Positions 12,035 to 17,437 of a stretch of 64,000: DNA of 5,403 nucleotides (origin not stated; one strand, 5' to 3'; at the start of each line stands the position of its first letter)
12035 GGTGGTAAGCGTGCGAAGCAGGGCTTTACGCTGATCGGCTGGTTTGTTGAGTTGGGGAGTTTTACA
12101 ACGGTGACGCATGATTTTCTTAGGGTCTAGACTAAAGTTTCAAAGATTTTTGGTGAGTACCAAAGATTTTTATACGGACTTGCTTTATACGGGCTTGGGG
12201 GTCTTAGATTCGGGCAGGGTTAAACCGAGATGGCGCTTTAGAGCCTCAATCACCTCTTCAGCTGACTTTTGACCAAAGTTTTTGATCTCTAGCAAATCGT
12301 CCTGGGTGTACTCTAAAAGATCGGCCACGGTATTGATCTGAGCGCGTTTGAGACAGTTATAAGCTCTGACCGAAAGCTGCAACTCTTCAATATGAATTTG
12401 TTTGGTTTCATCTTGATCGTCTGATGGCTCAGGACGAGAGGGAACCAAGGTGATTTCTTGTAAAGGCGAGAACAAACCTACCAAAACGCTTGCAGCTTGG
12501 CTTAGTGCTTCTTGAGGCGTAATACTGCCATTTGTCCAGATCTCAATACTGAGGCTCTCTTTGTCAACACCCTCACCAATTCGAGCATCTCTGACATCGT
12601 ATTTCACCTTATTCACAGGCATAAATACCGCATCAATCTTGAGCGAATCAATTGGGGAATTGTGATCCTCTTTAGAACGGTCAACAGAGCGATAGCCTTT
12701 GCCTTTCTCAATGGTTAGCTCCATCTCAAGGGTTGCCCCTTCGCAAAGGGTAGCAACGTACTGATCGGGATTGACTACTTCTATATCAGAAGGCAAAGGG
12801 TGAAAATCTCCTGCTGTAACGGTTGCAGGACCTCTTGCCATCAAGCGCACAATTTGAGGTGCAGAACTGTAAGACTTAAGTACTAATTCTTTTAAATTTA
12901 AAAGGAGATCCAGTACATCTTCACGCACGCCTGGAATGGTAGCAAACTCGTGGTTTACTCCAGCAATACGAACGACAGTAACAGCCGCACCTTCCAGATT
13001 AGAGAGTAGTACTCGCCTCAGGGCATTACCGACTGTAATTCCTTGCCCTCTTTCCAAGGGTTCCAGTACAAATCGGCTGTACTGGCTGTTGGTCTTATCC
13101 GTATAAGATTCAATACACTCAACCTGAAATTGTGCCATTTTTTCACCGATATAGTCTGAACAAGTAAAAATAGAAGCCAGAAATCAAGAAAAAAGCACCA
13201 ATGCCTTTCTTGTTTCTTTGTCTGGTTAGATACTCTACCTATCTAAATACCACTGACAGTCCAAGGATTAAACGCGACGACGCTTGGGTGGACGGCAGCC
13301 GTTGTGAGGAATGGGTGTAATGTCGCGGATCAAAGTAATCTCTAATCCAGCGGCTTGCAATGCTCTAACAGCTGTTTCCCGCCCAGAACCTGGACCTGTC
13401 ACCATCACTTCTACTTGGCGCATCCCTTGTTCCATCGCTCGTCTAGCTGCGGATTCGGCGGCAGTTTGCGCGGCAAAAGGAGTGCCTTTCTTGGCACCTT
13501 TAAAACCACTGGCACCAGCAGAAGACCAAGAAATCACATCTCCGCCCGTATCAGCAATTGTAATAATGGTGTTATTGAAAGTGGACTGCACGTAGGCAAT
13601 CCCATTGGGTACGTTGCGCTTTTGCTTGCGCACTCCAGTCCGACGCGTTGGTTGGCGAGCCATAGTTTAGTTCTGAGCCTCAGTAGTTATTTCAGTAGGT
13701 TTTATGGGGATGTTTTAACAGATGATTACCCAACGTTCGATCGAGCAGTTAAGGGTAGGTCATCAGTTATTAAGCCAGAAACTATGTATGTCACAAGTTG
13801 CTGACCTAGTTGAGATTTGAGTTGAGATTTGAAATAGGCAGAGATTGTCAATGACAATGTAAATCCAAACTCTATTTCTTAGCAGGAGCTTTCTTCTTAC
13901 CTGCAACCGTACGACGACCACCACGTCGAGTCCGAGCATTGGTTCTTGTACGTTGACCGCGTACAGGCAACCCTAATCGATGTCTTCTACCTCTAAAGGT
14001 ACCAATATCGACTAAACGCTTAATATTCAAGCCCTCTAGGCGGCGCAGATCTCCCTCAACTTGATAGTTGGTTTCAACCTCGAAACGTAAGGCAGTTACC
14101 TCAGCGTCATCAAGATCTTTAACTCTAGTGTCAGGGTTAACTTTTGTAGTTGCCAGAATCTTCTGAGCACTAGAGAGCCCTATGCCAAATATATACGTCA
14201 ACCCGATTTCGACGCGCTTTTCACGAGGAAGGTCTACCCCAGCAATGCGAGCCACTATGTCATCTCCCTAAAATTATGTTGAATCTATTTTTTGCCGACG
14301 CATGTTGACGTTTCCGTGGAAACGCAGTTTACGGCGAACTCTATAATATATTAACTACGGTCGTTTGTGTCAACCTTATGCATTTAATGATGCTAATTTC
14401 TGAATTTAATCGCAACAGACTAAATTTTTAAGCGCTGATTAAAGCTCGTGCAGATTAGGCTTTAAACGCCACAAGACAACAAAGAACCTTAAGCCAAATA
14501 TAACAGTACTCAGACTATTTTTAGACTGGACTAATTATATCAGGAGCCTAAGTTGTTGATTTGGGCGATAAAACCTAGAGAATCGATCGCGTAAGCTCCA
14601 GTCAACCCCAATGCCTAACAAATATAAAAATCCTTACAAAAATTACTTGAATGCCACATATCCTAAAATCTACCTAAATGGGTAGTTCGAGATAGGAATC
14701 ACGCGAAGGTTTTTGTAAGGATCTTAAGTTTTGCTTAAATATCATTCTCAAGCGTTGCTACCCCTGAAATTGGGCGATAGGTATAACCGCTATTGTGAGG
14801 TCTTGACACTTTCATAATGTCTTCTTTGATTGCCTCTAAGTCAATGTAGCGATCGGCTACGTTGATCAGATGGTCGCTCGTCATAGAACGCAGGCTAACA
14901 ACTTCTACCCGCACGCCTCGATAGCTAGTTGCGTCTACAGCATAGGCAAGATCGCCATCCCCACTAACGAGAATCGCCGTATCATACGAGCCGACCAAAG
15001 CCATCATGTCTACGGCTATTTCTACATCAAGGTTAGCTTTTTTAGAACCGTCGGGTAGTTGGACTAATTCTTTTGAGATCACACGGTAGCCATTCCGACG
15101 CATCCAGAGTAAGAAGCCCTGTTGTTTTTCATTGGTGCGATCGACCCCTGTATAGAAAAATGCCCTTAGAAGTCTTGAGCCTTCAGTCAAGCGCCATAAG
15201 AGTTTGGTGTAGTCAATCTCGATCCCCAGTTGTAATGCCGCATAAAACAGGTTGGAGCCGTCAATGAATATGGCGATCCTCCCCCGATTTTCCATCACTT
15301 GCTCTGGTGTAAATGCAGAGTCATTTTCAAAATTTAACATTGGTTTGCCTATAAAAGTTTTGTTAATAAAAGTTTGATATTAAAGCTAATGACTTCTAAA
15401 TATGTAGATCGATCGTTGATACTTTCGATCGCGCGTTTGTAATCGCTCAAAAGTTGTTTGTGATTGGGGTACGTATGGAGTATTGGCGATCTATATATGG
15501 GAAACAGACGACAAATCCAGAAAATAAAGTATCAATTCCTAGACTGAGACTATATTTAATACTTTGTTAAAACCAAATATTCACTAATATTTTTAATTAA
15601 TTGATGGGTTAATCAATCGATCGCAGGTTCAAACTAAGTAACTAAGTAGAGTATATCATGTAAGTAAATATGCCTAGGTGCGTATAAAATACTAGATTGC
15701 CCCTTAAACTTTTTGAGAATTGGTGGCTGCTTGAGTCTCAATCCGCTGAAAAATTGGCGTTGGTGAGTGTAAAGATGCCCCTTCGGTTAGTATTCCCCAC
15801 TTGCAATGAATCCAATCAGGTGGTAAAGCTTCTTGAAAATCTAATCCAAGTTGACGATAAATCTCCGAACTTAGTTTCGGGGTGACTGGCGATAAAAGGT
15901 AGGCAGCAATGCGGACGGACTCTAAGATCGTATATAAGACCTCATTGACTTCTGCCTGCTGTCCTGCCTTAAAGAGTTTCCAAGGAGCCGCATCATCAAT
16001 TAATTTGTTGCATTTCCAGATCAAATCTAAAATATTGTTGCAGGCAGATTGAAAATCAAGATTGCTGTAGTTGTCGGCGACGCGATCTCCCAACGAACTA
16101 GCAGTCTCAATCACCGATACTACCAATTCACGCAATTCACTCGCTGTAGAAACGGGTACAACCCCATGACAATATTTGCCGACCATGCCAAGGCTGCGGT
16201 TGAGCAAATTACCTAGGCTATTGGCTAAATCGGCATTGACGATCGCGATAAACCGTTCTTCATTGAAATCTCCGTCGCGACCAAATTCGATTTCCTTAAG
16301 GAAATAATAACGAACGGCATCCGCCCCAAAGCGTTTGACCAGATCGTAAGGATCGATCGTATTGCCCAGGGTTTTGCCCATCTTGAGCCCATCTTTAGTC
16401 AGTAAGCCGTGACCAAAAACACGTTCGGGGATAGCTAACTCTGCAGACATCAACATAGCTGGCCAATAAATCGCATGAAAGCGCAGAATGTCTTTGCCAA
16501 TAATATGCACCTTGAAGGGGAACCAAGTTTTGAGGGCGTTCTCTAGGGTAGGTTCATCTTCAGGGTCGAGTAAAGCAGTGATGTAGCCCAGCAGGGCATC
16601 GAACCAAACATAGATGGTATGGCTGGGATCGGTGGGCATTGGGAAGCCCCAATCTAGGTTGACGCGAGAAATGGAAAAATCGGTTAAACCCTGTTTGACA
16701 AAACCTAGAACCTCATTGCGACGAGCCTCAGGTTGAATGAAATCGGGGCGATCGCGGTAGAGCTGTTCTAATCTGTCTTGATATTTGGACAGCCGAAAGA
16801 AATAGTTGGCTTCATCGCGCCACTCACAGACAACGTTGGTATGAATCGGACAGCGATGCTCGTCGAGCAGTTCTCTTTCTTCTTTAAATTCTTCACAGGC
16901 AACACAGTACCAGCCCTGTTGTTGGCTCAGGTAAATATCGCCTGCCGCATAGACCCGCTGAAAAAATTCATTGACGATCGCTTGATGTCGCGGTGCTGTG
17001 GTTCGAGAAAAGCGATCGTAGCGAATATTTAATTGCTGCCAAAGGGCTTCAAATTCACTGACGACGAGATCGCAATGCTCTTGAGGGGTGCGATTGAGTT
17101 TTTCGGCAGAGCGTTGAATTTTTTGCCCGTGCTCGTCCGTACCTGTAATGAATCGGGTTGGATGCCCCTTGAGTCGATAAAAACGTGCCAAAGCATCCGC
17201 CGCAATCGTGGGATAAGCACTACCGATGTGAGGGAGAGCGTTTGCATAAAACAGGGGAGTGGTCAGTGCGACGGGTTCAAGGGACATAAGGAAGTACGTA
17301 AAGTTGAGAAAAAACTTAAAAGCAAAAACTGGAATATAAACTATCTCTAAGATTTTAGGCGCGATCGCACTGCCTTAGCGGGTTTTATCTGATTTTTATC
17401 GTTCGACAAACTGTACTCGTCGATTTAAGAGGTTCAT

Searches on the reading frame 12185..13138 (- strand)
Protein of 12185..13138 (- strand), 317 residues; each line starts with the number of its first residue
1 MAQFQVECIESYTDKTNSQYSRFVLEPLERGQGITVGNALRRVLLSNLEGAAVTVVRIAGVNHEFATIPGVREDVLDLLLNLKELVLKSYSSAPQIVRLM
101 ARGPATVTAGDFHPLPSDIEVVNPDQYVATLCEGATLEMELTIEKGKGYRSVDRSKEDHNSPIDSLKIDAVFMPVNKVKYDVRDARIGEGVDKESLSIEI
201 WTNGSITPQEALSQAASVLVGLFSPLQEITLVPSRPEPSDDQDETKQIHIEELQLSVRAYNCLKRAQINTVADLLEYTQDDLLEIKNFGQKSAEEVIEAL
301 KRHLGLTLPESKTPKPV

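Call 110: search_protein_families(library=pfam, proteins=[window:12185-13138:-], max_evalue=0.001)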
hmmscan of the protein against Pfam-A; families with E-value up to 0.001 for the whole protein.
window:12185-13138:- (317 aa): 4 families
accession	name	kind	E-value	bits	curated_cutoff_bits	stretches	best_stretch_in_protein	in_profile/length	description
PF01000.31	RNA_pol_A_bac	-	4e-34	117.8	33.9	1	56-173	1-119/119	RNA polymerase Rpb3/RpoA insert domain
PF03118.21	RNA_pol_A_CTD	-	1.4e-27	95.7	23.8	1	239-301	4-66/67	Bacterial RNA polymerase, alpha chain C terminal domain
PF01193.29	RNA_pol_L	-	1.3e-20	73.3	24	1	26-220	1-71/74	RNA polymerase Rpb3/Rpb11 dimerisation domain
PF14520.12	HHH_5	-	3e-06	28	27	1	265-302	21-57/57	Helix-hairpin-helix domain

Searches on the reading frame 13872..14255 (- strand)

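Call 110: search_protein_families(library=pfam, proteins=[window:13872-14255:-], max_evalue=0.001)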
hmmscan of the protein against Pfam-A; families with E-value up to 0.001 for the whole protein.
window:13872-14255:- (127 aa): 1 family
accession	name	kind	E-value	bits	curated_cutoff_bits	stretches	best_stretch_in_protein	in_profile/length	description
PF00416.27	Ribosomal_S13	-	1.3e-27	97.1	31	1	3-109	1-128/128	Ribosomal protein S13/S18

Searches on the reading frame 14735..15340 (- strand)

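Call 110: search_protein_families(library=pfam, proteins=[window:14735-15340:-], max_evalue=0.001)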
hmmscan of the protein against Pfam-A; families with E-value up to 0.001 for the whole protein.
window:14735-15340:- (201 aa): 1 family
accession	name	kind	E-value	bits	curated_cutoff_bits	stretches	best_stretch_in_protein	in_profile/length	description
PF01936.24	NYN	-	1.3e-34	120.2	24.2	1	21-169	1-145/145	NYN domain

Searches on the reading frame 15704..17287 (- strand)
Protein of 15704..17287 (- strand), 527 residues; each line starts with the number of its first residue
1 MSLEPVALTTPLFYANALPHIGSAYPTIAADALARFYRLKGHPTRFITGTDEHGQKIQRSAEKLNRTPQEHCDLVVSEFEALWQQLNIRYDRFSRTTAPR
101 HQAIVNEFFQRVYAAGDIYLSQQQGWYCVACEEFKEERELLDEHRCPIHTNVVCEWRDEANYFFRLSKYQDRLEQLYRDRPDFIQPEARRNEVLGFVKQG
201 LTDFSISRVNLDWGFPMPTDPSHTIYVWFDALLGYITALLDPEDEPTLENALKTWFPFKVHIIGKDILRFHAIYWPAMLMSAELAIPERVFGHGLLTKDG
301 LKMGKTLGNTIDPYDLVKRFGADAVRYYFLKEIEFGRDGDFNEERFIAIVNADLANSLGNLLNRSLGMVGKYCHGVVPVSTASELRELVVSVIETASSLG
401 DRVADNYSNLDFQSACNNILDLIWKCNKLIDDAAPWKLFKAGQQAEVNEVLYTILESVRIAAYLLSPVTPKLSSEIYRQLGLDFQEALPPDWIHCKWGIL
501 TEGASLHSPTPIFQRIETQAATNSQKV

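Call 110: search_protein_families(library=pfam, proteins=[window:15704-17287:-], max_evalue=0.001)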
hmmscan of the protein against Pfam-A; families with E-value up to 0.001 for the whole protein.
window:15704-17287:- (527 aa): 5 families
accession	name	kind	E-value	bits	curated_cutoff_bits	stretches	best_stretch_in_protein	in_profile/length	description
PF09334.17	tRNA-synt_1g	-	2e-104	349.9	20.1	2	143-365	166-390/391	tRNA synthetases class I (M)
PF00133.28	tRNA-synt_1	-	6e-25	88.3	22.7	2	225-338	299-410/414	tRNA synthetases class I (I, L, M and V)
PF01406.26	tRNA-synt_1e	-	6.1e-12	46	27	1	18-124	22-127/301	tRNA synthetases class I (C) catalytic domain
PF19303.5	Anticodon_3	-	3.1e-08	34.1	23.5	1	404-521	26-140/152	Anticodon binding domain of methionyl tRNA ligase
PF08264.19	Anticodon_1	-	5e-07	30.1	25.1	1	399-481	11-94/148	Anticodon-binding domain of tRNA ligase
